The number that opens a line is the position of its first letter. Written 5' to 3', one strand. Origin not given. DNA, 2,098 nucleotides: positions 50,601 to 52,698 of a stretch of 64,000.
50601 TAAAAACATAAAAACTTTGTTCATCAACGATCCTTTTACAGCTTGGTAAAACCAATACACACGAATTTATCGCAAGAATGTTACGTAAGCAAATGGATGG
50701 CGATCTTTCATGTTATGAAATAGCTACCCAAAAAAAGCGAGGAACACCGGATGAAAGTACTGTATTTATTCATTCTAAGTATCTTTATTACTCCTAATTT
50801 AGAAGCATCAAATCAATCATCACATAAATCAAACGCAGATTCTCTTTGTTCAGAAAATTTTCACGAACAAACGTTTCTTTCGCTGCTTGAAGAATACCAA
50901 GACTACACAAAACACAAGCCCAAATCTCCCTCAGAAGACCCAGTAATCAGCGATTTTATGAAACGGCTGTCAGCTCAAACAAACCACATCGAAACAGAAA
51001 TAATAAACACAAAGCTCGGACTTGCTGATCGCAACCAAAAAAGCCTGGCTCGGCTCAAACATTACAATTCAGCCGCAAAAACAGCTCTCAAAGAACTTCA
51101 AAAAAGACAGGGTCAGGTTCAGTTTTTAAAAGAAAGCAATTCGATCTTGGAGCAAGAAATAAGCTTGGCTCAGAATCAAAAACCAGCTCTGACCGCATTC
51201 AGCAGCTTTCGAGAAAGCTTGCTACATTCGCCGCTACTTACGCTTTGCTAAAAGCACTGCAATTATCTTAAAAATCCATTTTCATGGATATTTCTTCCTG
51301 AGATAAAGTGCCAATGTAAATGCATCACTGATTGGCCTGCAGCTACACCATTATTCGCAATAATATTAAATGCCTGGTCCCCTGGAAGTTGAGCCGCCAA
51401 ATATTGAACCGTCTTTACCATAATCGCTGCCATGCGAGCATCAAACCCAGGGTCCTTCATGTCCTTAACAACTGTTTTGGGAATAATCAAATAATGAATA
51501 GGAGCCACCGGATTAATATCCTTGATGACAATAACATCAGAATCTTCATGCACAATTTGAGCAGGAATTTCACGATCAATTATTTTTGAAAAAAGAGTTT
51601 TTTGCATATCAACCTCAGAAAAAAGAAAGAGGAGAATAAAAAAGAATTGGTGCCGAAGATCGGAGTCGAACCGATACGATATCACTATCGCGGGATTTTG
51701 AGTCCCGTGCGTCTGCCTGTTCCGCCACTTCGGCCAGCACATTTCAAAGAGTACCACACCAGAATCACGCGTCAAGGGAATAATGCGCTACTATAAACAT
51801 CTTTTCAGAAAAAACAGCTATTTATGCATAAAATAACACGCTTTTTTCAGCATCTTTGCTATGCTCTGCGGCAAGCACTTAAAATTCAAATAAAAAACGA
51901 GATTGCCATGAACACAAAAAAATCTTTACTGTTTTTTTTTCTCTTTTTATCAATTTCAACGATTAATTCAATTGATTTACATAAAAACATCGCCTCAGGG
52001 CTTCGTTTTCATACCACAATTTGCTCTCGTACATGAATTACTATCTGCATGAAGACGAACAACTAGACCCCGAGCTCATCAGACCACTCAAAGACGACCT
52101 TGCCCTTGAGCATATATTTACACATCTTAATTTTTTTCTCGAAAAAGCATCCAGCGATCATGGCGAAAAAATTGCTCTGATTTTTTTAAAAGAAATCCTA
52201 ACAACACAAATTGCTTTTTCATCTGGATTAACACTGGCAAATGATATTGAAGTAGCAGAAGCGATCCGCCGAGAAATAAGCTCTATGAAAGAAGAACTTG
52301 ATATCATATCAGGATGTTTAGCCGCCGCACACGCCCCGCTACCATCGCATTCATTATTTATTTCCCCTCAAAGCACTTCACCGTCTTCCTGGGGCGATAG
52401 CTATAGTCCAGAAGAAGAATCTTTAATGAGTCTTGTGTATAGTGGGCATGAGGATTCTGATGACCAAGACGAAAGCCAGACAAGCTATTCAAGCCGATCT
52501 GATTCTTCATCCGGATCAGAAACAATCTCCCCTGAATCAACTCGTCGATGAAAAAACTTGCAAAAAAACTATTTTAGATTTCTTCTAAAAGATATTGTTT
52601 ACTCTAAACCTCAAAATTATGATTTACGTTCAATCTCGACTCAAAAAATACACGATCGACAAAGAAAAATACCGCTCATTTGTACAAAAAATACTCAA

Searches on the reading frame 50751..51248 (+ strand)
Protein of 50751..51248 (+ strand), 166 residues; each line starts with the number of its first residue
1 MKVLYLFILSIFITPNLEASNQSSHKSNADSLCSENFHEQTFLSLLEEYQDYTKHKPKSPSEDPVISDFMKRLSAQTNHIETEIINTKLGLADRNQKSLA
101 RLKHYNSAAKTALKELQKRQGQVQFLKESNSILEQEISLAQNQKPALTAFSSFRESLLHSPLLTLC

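Call 4: search_protein_families(library=pfam, proteins=[window:50751-51248:+], max_evalue=0.1)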
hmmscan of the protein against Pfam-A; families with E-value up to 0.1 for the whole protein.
window:50751-51248:+ (166 aa): 2 families
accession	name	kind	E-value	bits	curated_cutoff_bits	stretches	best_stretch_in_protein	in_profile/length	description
PF11559.13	ADIP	-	0.045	14.3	34.3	1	78-148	30-100/151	Afadin- and alpha -actinin-Binding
PF04423.19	Rad50_zn_hook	-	0.092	13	24.3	0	32-58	24-50/52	Rad50 zinc hook motif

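Call 35: search_protein_families(library=ncbifam, proteins=[window:50751-51248:+], max_evalue=0.1)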
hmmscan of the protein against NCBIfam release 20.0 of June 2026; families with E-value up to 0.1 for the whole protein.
window:50751-51248:+ (166 aa): 4 families
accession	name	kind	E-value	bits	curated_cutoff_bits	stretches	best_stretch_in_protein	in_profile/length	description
TIGR02394.1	rpoS_proteo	equivalog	0.018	14.6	378.7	1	38-136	184-277/285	RNA polymerase sigma factor RpoS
NF041428.1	TrsH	subfamily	0.032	14.3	150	1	19-131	31-141/149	TrsH/TraH family protein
TIGR04211.1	SH3_and_anchor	equivalog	0.033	13.8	65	1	62-149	60-153/198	TIGR04211 family SH3 domain-containing protein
NF033885.1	conj_TraP_IncI1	equivalog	0.088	12.5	135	0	74-147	73-147/217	conjugal transfer protein TraP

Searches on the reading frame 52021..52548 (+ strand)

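Call 4: search_protein_families(library=pfam, proteins=[window:52021-52548:+], max_evalue=0.1)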
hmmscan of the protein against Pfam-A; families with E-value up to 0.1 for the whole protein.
window:52021-52548:+ (176 aa): 1 family
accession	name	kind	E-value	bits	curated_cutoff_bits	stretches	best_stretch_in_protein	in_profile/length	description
PF22524.2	Nlrc4-like_WHD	-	0.08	13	27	0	26-47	11-33/56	Nlrc4-like, winged helix domain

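Call 35: search_protein_families(library=ncbifam, proteins=[window:52021-52548:+], max_evalue=0.1)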
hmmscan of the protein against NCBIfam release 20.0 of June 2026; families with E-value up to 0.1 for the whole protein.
window:52021-52548:+ (176 aa): 0 families
